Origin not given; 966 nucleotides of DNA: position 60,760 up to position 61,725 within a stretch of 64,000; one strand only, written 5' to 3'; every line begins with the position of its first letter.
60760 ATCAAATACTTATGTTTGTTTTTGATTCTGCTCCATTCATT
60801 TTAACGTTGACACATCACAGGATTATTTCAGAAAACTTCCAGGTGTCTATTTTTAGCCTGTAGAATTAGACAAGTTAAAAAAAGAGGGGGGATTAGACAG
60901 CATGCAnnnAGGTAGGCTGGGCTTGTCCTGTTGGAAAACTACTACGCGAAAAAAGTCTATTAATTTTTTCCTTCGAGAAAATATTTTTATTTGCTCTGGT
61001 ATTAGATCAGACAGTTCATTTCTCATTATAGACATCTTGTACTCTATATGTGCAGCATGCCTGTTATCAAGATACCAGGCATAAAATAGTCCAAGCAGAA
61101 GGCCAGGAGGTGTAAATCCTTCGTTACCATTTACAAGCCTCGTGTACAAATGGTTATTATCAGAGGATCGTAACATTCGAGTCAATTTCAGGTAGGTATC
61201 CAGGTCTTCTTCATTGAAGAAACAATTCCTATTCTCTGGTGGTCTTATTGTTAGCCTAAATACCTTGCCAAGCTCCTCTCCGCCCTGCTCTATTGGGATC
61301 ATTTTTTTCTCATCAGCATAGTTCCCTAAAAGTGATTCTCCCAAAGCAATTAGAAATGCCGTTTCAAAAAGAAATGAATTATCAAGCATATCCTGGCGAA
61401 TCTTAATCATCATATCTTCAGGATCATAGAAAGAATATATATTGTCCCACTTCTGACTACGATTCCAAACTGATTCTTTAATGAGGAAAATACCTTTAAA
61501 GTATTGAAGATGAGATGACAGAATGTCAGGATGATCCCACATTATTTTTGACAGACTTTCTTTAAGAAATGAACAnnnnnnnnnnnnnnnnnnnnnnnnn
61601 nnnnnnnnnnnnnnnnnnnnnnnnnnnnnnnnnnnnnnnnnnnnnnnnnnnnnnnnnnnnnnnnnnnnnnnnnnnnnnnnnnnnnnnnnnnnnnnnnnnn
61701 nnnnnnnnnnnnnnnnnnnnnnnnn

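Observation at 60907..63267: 786-aa CofD/YvcK-family protein with large insertions and an unassigned ~300-aa C-terminal domain, directly downstream of mdh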

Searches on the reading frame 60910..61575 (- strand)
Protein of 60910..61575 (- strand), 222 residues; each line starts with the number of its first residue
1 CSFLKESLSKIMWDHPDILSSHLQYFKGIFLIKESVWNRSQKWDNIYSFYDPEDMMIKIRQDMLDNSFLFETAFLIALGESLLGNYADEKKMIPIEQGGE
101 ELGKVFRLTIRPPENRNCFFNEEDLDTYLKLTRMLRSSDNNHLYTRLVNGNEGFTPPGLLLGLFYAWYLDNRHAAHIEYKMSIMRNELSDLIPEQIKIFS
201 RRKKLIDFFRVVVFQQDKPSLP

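Call 16: search_solved_structures(query=A3, max_evalue=10, show_alignments=2)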
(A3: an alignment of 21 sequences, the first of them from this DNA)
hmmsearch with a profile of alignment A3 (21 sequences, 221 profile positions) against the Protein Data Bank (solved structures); distinct sequences matched with E-value up to 10: 2.
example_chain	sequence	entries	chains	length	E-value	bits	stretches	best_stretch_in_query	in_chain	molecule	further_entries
2qnt_A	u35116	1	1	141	1.2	12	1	9-64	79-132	Uncharacterized protein Atu1872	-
9c0a_A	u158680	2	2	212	1.4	11.8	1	65-137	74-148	Sigma-type glutathione S-transferase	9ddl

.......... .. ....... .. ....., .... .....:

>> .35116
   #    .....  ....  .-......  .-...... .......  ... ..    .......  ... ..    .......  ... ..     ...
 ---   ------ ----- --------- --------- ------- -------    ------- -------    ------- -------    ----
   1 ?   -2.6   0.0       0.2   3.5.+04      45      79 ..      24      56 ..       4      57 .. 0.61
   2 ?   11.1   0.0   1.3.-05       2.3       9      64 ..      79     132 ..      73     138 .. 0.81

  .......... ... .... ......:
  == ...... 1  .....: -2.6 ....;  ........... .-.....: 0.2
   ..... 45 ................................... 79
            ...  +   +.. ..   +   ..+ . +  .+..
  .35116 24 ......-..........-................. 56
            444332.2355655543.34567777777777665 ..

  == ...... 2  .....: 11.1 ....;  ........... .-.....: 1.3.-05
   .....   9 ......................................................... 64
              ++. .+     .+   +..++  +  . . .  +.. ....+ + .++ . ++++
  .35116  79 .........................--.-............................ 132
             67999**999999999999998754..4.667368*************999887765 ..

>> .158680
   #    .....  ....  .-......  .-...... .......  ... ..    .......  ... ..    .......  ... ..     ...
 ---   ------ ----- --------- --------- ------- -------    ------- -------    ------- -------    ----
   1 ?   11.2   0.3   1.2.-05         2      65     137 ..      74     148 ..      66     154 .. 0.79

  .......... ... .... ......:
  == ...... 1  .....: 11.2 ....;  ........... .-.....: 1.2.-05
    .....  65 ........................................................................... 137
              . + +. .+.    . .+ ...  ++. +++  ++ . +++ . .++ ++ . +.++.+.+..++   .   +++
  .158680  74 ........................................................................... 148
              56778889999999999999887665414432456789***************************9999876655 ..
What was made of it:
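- Tried and rejected: PDB profile search, best E 1.2 (call 16).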

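Call 28: search_protein_representatives(alignment_id=A3)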
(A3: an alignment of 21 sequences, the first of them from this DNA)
Query: 21 sequences, 221 profile positions. Proteins with E-value up to 0.001 (for the whole library): 103; up to 1e-10: 83; up to 1e-30: 56. The best 103 are listed.
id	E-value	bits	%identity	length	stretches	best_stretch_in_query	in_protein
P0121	2.9e-98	344.3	-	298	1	3-217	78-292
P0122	9.3e-98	342.7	-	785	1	3-218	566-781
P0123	6.2e-96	336.7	-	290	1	2-215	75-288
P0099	2.9e-95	334.5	-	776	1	2-215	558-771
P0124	1.1e-94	332.6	-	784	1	3-217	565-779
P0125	3.5e-93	327.7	-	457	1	4-214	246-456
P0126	2.9e-91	321.4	-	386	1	4-219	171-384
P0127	2.1e-90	318.6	-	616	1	1-212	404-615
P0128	1.7e-89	315.6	-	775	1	3-212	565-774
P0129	1.8e-89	315.5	-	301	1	2-215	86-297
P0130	4.5e-89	314.3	-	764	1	2-213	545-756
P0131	1.3e-87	309.5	-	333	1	2-211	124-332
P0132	2.4e-85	302.1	-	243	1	3-213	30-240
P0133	9.2e-83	293.6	-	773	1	3-215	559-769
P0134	1.3e-77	276.8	-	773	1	3-214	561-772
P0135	2.3e-77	276.0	-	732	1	4-212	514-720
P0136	7.2e-73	261.3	-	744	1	3-216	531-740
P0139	1.7e-68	247.0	-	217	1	8-217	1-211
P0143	7.0e-66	238.4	-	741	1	3-214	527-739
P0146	1.1e-62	228.0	-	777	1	2-216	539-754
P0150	6.0e-54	199.4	-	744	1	2-214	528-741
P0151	1.3e-53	198.4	-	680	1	4-214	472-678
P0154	6.6e-49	182.9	-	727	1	5-213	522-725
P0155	1.7e-48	181.6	-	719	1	3-213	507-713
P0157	5.8e-48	179.8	-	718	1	3-213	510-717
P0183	9.2e-23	97.4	-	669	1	4-212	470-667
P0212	1.2e-07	48.0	-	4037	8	159-186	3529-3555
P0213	3.1e-07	46.7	-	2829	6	159-188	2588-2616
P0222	6.3e-04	35.9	-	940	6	159-189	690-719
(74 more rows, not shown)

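Call 33: find_related_loci(query=A3, collection=genome_contigs, flank=9000)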
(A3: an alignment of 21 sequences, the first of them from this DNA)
Query A3 (222 aa) in genome_contigs; peptide patterns used: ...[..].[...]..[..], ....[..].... (x = any residue, [..] = any of these).
384 stretches matched a pattern; 352 encode a relative of the query (tblastn E <= 1e-3); the best 80 are kept; 80 distinct loci.
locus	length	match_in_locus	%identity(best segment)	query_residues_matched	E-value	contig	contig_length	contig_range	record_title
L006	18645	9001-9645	60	4-218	4e-91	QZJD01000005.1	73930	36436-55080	MAG: Desulfobulbus sp. isolate SURF_48 Ga0104751_1000379, whole genome shotgun sequence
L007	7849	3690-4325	61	8-219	4e-90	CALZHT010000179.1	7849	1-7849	MAG: uncultured Desulfobulbaceae bacterium isolate FO_M_Desulfobacterota_18 genome assembly, contig: scaffold_26759, who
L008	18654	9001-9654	58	1-218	5e-90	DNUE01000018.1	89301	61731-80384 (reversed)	MAG TPA_asm: Desulfobulbaceae bacterium isolate UBA10518 contig_14353, whole genome shotgun sequence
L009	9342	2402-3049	57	4-219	1e-88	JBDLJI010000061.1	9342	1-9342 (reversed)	MAG: Thermodesulfobacteriota bacterium isolate MAG088 MAG088_61, whole genome shotgun sequence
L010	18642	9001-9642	61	2-215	2e-88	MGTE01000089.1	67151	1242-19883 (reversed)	MAG: Deltaproteobacteria bacterium RIFOXYD12_FULL_57_12 rifoxyd3_full_scaffold_557, whole genome shotgun sequence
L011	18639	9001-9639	58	8-220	2e-87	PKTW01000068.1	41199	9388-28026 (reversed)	MAG: Desulfobulbaceae bacterium isolate BM004 sc_507, whole genome shotgun sequence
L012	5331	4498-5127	59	5-214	5e-87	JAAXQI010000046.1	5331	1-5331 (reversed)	MAG: Desulfobacterales bacterium isolate MAG-BB-11 scaffold_854, whole genome shotgun sequence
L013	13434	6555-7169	60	10-214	5e-87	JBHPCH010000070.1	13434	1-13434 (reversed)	Thermodesulfobacteriota bacterium isolate SAG AM-311-B10 NODE_70_length_13434_cov_32.873683, whole genome shotgun sequen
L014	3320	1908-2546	59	4-216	2e-87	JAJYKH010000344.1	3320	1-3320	MAG: Deltaproteobacteria bacterium isolate DBS2-1.bin30 NODE_63209_length_3320_cov_1.115252, whole genome shotgun sequen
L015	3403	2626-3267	57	4-217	2e-86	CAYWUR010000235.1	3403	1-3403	MAG TPA_asm: uncultured Desulfobulbia bacterium isolate binchicken_co172_142 genome assembly, contig: NODE_30632_length_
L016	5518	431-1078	58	5-220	4e-85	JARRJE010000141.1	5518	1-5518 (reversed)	MAG: Deltaproteobacteria bacterium isolate Spart_012_MAG scaffold_18891, whole genome shotgun sequence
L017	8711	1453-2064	58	11-214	4e-84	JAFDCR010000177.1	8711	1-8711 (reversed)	MAG: Deltaproteobacteria bacterium isolate MB4D_Bin_23 MB4D_Bin_23_MB4D_0306_000002386345, whole genome shotgun sequence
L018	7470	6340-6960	57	8-214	2e-84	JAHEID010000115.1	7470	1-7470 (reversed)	MAG: Deltaproteobacteria bacterium isolate Ww487 NODE_30393_length_7470_cov_4.640767, whole genome shotgun sequence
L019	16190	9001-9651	58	4-220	2e-84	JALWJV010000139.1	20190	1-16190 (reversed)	MAG: Deltaproteobacteria bacterium isolate M17_metabat1_scaf2bin.112 M17_NODE_2079_length_20190_cov_1.414544, whole geno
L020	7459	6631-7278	57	4-219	5e-84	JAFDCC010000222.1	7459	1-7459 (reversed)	MAG: Deltaproteobacteria bacterium isolate MB2D_Bin_13 MB2D_Bin_13_MB2D_0306_000002024975, whole genome shotgun sequence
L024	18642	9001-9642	57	7-220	9e-83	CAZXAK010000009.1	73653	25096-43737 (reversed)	MAG TPA_asm: uncultured Desulfobacterales bacterium isolate binchicken_co219_184 genome assembly, contig: k141_644305, w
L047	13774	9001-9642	57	4-217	7e-80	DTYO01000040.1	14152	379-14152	MAG TPA_asm: Thermodesulfobacteriaceae bacterium isolate UWMA-0223 k99_1364935, whole genome shotgun sequence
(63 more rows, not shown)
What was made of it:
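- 352 species genomes encode the tail domain (call 33).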

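Call 41: list_cluster_members(proteins=[P0183, P0154, P0155, P0157, P0150, P0151, P0146, P0143, P0136, P0135])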
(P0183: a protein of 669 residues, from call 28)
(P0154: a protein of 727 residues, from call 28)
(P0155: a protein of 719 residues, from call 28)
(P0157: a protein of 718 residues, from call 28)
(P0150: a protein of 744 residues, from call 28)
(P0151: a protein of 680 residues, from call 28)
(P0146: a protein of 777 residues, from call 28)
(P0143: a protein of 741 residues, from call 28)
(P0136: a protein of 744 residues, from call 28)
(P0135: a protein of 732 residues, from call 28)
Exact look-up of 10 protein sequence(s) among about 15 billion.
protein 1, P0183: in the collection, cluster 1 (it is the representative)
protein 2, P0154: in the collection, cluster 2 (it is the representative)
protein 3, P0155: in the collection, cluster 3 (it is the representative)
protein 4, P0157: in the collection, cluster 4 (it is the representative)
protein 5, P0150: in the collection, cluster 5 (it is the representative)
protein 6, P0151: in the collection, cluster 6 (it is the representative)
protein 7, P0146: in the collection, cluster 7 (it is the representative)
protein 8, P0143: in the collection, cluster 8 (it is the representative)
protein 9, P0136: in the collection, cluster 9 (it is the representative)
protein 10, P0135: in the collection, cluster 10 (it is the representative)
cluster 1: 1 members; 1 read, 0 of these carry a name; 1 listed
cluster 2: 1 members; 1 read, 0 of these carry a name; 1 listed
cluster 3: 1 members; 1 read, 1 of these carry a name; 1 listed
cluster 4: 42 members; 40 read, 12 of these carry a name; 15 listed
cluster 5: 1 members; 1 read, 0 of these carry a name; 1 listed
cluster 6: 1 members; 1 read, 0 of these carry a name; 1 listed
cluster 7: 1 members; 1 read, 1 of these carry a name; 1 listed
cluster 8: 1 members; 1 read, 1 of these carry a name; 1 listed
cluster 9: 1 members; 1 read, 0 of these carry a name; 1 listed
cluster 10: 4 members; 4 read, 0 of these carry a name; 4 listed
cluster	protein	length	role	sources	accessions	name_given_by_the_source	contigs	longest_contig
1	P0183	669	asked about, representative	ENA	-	-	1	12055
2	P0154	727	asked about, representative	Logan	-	-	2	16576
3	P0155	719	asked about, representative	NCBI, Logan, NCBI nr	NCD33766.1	MAG: YvcK family protein [Spartobacteria bacterium] | YvcK family protein [Spartobacteria bacterium]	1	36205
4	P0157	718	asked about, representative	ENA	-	-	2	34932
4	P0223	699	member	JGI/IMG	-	uncharacterized cofD-like protein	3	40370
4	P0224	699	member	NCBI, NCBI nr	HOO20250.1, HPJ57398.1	MAG TPA: 2-phospho-L-lactate transferase CofD family protein [Kiritimatiellia bacterium] | 2-phospho-L-lactate transferase CofD family protein [Kiritimatiellia bacterium]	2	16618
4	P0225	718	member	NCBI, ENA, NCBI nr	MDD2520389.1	MAG: 2-phospho-L-lactate transferase CofD family protein [Kiritimatiellae bacterium] | 2-phospho-L-lactate transferase CofD family protein [Kiritimatiellia bacterium]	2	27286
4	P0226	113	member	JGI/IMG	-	hypothetical protein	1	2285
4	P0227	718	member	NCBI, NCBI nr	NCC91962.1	MAG: YvcK family protein [Opitutae bacterium] | YvcK family protein [Opitutae bacterium]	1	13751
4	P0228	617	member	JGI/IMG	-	uncharacterized cofD-like protein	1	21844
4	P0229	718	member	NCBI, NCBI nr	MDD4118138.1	MAG: 2-phospho-L-lactate transferase CofD family protein [Kiritimatiellae bacterium] | 2-phospho-L-lactate transferase CofD family protein [Kiritimatiellia bacterium]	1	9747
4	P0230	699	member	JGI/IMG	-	uncharacterized cofD-like protein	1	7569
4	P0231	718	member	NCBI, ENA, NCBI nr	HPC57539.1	MAG TPA: 2-phospho-L-lactate transferase CofD family protein [Kiritimatiellia bacterium] | 2-phospho-L-lactate transferase CofD family protein [Kiritimatiellia bacterium]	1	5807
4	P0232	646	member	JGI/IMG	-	uncharacterized cofD-like protein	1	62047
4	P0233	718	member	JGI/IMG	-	uncharacterized cofD-like protein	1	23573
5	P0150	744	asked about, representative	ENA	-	-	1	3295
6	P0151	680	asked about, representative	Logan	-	-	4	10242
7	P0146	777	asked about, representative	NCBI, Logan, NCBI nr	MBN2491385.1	MAG: YvcK family protein [Planctomycetes bacterium] | YvcK family protein [Planctomycetota bacterium]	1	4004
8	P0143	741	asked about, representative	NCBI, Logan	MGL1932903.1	MAG: 2-phospho-L-lactate transferase CofD family protein [Desulfotalea sp.]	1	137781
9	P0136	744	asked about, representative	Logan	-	-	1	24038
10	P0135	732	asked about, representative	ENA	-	-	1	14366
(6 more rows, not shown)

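Call 42: find_encoding_contigs(protein=P0157, flank=8000, max_places=2)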
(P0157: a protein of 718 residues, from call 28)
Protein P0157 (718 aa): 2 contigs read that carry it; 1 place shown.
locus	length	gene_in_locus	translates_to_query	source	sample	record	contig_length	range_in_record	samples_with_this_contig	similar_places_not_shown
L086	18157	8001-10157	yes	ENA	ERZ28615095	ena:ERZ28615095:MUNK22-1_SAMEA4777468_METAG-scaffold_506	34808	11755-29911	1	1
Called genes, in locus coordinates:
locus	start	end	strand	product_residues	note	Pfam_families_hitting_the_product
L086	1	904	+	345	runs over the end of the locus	PF18152:DAHP_snth_FXD, PF00793:DAHP_synth_1, PF03102:NeuB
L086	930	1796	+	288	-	PF03446:NAD_binding_2, PF03807:F420_oxidored, PF02153:PDH_N, PF20463:PDH_C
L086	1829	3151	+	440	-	PF00275:EPSP_synthase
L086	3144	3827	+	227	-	PF02224:Cytidylate_kin, PF13238:AAA_18 (weak), PF13207:AAA_17 (faint)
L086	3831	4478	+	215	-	PF01553:Acyltransferase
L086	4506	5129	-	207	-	PF00485:PRK, PF13238:AAA_18 (weak)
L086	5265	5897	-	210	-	PF14681:UPRTase, PF00156:Pribosyltran (weak)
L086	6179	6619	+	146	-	PF00364:Biotin_lipoyl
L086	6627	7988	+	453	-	PF00289:Biotin_carb_N, PF02222:ATP-grasp (weak), PF02786:CPSase_L_D2, PF07478:Dala_Dala_lig_C, PF02785:Biotin_carb_C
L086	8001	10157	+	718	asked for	PF01933:CofD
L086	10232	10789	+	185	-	PF00293:NUDIX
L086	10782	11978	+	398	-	-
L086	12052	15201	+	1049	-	PF11028:TMEM260_N (weak), PF13432:TPR_16 (faint), PF00515:TPR_1 (faint), PF07719:TPR_2 (faint), PF13181:TPR_8 (faint), PF14559:TPR_19 (weak), PF22860:DUF7017 (weak), PF13371:TPR_9 (weak), +8 more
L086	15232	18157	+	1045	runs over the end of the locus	PF11028:TMEM260_N, PF07719:TPR_2 (faint), PF13428:TPR_14 (faint), PF14559:TPR_19 (faint)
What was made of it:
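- a NUDIX hydrolase (call 42).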

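Call 43: find_encoding_contigs(protein=P0155, flank=8000, max_places=1)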
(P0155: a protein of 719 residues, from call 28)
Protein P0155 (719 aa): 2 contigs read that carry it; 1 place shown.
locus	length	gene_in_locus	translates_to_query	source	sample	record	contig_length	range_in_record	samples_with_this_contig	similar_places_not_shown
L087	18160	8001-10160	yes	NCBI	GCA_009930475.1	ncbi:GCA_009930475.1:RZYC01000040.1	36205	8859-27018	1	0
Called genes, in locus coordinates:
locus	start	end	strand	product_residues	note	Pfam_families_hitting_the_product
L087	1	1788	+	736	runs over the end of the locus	PF04760:IF2_N, PF00009:GTP_EFTU, PF00025:Arf (weak), PF01926:MMR_HSR1, PF22042:EF-G_D2, PF11987:IF-2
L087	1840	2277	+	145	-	PF02033:RBFA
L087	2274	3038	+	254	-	PF01509:TruB_N, PF16198:TruB_C_2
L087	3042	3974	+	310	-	PF06574:FAD_syn, PF01687:Flavokinase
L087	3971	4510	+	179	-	PF08645:PNK3P, PF00702:Hydrolase (weak), PF13419:HAD_2, PF13242:Hydrolase_like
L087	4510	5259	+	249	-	PF01925:TauE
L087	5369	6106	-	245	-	-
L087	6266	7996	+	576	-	PF00128:Alpha-amylase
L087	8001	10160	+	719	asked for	PF01933:CofD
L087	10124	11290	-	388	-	PF00924:MS_channel_2nd, PF24956:Msl2-3_C (weak), PF21082:MS_channel_3rd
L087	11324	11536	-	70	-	PF13275:S4_2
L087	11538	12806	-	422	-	-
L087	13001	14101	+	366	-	-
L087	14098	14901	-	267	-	-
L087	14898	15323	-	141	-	PF01592:NifU_N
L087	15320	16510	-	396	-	PF00266:Aminotran_5, PF00155:Aminotran_1_2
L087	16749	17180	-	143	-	PF01842:ACT, PF19571:ACT_8, PF22629:ACT_AHAS_ss (weak)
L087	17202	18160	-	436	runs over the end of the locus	PF00501:AMP-binding, PF14535:AMP-binding_C_2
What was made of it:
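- a GH13 enzyme 5 nt upstream (call 43);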

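Call 44: find_encoding_contigs(protein=P0183, flank=8000, max_places=1)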
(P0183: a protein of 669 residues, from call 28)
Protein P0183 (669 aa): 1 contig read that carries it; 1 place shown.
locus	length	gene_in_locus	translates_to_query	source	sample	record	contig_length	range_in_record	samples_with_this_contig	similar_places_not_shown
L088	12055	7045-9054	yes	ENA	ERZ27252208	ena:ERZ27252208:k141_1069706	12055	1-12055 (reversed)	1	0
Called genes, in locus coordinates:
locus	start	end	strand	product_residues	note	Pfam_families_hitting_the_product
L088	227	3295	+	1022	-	PF00873:ACR_tran, PF03176:MMPL, PF02355:SecD_SecF_C (weak)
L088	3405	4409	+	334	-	-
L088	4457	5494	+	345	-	-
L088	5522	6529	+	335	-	-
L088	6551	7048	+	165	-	-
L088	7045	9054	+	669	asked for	PF01933:CofD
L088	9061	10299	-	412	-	-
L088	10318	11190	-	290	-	PF00882:Zn_dep_PLPC (weak)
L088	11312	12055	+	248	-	?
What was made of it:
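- It is not kept in the PVC-phylum members (calls 42-44).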

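Call 45: search_protein_families(library=ncbifam, proteins=[L087:6266-7996:+, L086:10232-10789:+, L086:10782-11978:+], max_evalue=0.00001)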
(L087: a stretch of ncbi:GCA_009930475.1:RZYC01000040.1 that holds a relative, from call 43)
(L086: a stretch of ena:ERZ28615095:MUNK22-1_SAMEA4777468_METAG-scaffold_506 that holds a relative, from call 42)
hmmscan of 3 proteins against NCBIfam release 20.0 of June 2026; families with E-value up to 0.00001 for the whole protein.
L087:6266-7996:+ (576 aa): 16 families
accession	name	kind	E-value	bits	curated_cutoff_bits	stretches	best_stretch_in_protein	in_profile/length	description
NF041090.1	Cyc-maltodext_AglB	equivalog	7e-67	226.2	540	3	161-382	114-305/470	cyclomaltodextrinase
NF008051.0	PRK10785.1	equivalog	2.1e-60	204.6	568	3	9-143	112-234/607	maltodextrin glucosidase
NF011083.0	PRK14510.1-2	equivalog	4.4e-54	183.4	1322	2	160-457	271-564/1186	bifunctional glycogen debranching protein GlgX/4-alpha-glucanotransferase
TIGR02401.1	trehalose_TreY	equivalog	1.7e-19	69.6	498.65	2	161-216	67-124/838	malto-oligosyltrehalose synthase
NF041321.1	Alpha-amyl_MalA_Halo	equivalog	4.5e-12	45.1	875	1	162-313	333-465/666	alpha-amylase MalA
TIGR02456.1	treS_nterm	equivalog_domain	3.5e-11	42.3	678.35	0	71-130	15-73/539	maltose alpha-D-glucosyltransferase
NF011085.0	PRK14511.1-2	equivalog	3.9e-11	41.8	1312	1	90-143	23-76/873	malto-oligosyltrehalose synthase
NF051899.1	BetGalacBglAAgro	equivalog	1.3e-10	40.3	900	0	83-132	25-75/537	beta-galactosidase BglA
NF011084.0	PRK14511.1-1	equivalog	5.9e-10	38.5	1021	0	88-144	19-76/728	malto-oligosyltrehalose synthase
TIGR02403.1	trehalose_treC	equivalog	9.2e-10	37.8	799.05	0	81-131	22-73/544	alpha,alpha-phosphotrehalase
NF011086.0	PRK14511.1-3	equivalog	1.4e-09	36.7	1411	0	162-214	71-125/924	malto-oligosyltrehalose synthase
NF011077.0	PRK14507.1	equivalog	1.3e-07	29.4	2148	0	89-214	761-864/1693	malto-oligosyltrehalose synthase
NF008183.0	PRK10933.1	subfamily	4e-07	29.1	535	0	83-131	30-79/551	alpha,alpha-phosphotrehalase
NF011087.0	PRK14511.1-5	equivalog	1.3e-06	26.5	1556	0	160-212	77-131/996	malto-oligosyltrehalose synthase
TIGR02104.1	pulA_typeI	equivalog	4.8e-06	24.9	504.5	0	86-186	164-256/605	type I pullulanase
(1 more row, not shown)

L086:10232-10789:+ (185 aa): 2 families
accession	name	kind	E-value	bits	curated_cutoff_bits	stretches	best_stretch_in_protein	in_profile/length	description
TIGR00052.1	TIGR00052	subfamily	4.4e-06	26.4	79.55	1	77-153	90-168/188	nudix-type nucleoside diphosphatase, YffH/AdpP family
NF008003.0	PRK10729.1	equivalog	6e-06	25.7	248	1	77-157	100-183/210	ADP-ribose diphosphatase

L086:10782-11978:+ (398 aa): 0 families

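Call 49: search_protein_families(library=pfam, alignment_id=A3, max_evalue=10)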
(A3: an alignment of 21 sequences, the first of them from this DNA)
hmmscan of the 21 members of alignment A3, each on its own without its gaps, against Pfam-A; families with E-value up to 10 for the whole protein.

A. member 1, seq(222 aa): 0 families

B. families by the number of members that match (of 21 scanned): 6 families
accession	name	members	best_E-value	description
PF15920.10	WHAMM-JMY_N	1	0.026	N-terminal of Junction-mediating and WASP homolog-associated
PF16398.10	DUF5007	1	0.042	Domain of unknown function (DUF5007)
PF23960.2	DUF7289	1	0.074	Family of unknown function (DUF7289)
PF12681.13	Glyoxalase_2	1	0.078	Glyoxalase-like domain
PF14247.12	DUF4344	1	0.13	Putative metallopeptidase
PF18550.6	NitrOD2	1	0.16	Nitrososphaera output domain 2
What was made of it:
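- From Pfam: DUF4344, a putative metallopeptidase, at E 0.13 in one member (call 49).
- Tried and rejected: Pfam on 21 tail sequences scanned singly, which gave only single-member noise hits (call 49).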
